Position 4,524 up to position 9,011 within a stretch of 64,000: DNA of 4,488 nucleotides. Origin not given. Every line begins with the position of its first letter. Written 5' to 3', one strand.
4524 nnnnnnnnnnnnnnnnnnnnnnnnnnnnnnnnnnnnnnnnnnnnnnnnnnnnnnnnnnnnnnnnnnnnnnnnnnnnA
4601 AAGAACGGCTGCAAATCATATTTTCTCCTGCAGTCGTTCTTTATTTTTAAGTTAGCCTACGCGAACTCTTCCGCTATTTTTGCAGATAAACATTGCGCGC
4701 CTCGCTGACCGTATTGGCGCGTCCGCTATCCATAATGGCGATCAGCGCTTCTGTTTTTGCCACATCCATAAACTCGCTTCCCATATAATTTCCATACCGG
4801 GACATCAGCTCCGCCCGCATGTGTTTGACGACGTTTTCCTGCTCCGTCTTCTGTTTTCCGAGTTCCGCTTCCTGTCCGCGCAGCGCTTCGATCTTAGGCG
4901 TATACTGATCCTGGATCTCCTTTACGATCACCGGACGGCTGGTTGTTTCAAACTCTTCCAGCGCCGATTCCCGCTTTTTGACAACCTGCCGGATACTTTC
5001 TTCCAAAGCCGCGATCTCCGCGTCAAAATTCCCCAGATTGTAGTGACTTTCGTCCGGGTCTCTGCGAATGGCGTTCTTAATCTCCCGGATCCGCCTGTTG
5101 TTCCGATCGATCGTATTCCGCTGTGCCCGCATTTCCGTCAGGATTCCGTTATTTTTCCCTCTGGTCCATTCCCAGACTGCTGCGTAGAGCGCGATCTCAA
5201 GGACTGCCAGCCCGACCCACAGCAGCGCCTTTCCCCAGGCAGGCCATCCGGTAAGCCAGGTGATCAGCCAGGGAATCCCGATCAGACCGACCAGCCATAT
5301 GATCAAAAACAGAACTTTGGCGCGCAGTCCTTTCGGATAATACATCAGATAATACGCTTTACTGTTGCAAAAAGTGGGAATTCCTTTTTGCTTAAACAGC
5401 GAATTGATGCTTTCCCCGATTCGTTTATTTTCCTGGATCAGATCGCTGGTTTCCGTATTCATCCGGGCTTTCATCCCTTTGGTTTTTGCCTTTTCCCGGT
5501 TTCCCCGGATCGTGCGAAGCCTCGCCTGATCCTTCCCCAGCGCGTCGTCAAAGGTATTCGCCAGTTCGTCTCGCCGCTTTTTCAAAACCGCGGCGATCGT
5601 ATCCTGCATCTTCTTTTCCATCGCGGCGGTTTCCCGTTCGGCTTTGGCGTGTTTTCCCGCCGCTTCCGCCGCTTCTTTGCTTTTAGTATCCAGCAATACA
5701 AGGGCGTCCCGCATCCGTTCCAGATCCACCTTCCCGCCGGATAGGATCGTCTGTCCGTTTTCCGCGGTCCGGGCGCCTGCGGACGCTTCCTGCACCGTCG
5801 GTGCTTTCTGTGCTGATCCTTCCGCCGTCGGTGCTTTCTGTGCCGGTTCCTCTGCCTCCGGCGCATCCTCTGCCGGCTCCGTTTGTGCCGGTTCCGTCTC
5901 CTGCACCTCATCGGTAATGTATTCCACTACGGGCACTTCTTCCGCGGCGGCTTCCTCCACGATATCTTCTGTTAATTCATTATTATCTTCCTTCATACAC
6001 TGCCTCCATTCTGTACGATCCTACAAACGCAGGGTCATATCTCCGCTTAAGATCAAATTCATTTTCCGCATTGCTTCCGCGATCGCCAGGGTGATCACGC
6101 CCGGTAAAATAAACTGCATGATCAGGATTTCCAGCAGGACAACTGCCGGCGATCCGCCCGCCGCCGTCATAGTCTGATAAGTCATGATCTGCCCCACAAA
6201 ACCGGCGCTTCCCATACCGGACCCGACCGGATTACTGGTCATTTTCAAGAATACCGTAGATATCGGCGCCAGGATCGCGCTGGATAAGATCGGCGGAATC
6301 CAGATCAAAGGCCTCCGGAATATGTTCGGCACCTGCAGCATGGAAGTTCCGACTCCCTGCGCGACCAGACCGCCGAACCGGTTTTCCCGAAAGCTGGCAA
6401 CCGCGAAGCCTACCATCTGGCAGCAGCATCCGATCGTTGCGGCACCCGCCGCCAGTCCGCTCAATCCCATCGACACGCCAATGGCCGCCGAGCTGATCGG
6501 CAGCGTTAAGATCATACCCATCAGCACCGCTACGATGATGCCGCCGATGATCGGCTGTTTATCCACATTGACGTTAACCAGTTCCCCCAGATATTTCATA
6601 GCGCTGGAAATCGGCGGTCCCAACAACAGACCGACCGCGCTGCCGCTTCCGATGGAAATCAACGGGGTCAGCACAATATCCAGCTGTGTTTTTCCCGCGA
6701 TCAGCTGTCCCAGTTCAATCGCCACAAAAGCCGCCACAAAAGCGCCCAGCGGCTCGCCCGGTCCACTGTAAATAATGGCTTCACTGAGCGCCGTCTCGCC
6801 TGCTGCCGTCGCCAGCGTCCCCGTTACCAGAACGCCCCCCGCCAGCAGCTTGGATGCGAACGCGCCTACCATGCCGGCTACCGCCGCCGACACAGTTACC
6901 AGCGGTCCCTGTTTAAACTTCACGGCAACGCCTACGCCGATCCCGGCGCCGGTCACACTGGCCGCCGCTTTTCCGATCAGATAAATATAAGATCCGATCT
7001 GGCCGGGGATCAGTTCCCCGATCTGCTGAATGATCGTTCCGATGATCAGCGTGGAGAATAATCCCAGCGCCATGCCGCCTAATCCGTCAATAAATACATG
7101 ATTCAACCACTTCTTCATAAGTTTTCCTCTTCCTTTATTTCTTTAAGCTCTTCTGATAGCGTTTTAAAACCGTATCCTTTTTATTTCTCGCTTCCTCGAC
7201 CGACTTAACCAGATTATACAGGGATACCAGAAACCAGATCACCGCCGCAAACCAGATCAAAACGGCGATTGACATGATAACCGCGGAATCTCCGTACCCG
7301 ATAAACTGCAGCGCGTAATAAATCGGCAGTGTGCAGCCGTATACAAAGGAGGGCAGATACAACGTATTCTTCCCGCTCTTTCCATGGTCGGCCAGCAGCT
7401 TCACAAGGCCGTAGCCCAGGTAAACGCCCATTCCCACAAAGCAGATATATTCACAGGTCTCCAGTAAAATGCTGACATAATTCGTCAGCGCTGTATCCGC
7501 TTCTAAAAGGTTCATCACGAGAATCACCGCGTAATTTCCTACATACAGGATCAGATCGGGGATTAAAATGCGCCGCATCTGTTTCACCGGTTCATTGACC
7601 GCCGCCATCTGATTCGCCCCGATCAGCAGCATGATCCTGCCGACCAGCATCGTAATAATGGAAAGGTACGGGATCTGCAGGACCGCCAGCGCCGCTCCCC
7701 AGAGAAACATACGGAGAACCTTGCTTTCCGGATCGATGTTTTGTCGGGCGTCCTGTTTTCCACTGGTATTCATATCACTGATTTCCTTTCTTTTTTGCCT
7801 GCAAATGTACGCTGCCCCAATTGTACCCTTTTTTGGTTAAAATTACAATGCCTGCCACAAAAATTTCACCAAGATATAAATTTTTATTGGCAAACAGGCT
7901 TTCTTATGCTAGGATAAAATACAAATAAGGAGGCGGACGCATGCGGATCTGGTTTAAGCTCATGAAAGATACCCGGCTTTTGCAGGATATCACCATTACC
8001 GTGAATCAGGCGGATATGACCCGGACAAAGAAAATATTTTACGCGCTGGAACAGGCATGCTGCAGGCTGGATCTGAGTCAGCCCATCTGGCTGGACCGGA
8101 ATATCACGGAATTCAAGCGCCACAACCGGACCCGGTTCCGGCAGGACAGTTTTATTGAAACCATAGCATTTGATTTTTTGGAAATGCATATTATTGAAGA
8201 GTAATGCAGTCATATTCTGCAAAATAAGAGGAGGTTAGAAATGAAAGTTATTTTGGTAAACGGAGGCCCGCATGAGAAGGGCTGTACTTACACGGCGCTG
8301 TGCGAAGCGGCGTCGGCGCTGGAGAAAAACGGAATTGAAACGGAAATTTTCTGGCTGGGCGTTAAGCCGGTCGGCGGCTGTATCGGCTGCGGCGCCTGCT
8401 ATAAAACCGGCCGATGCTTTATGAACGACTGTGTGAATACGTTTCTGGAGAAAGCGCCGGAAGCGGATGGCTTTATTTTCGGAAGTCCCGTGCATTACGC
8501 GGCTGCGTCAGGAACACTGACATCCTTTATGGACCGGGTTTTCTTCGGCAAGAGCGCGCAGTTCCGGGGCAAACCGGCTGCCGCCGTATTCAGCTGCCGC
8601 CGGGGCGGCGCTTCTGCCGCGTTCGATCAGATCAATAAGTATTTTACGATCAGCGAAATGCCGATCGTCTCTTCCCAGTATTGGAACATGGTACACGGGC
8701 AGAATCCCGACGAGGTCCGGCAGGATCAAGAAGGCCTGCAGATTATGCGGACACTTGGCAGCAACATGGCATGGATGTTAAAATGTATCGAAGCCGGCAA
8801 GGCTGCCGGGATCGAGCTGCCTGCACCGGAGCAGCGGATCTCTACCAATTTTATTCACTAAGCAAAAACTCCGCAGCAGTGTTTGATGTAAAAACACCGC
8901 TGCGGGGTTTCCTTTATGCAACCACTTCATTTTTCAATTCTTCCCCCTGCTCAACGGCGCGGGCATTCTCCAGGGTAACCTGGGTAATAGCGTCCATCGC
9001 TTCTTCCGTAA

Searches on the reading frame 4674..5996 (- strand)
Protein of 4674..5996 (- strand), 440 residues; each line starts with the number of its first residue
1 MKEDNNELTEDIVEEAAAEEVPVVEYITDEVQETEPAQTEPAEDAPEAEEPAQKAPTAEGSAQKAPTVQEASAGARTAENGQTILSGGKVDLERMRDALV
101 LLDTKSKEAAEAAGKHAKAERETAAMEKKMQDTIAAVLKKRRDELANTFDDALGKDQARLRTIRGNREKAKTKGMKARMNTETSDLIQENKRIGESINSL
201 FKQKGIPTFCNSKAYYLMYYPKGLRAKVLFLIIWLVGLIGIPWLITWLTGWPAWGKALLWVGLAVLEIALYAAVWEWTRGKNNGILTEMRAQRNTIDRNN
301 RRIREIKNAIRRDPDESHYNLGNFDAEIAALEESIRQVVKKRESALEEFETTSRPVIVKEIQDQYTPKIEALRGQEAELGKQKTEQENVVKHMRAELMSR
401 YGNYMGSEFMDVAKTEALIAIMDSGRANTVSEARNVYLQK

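Call 47: search_protein_families(library=pfam, proteins=[window:4674-5996:-], max_evalue=0.001)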
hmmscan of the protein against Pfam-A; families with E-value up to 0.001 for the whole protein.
window:4674-5996:- (440 aa): 1 family
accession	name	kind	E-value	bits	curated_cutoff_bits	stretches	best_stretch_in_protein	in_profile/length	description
PF25764.1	KIF21A_4th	-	0.0006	19.9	33.1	1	323-393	58-130/183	KIF21A-like domain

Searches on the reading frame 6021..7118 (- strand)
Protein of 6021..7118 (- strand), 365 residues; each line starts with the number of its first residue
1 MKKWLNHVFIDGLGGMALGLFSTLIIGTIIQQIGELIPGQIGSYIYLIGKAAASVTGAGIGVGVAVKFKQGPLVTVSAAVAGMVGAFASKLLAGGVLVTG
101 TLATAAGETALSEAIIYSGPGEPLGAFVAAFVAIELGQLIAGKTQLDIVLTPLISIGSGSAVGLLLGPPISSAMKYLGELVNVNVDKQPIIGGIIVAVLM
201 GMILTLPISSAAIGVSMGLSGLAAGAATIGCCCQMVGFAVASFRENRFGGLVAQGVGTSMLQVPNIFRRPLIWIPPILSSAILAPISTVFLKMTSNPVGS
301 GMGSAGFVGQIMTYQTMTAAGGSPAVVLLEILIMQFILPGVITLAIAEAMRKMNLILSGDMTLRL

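Call 47: search_protein_families(library=pfam, proteins=[window:6021-7118:-], max_evalue=0.001)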
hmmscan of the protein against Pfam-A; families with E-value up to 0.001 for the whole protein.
window:6021-7118:- (365 aa): 1 family
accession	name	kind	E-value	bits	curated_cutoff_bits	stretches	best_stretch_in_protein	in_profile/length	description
PF13303.11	PTS_EIIC_2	-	1.1e-90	304.5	28.9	1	12-362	3-326/327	Phosphotransferase system, EIIC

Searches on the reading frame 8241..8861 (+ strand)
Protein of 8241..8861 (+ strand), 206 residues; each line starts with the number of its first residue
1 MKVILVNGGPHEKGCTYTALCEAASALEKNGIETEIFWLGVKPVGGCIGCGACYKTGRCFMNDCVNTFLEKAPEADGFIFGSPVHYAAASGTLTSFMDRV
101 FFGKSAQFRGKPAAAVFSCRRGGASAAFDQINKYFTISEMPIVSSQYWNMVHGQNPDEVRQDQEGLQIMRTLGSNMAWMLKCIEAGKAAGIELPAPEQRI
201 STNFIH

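Call 47: search_protein_families(library=pfam, proteins=[window:8241-8861:+], max_evalue=0.001)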
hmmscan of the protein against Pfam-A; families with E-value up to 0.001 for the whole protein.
window:8241-8861:+ (206 aa): 1 family
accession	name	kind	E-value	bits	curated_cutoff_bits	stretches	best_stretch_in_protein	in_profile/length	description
PF03358.20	FMN_red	-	2.7e-29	102.2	24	1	1-153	1-150/152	NADPH-dependent FMN reductase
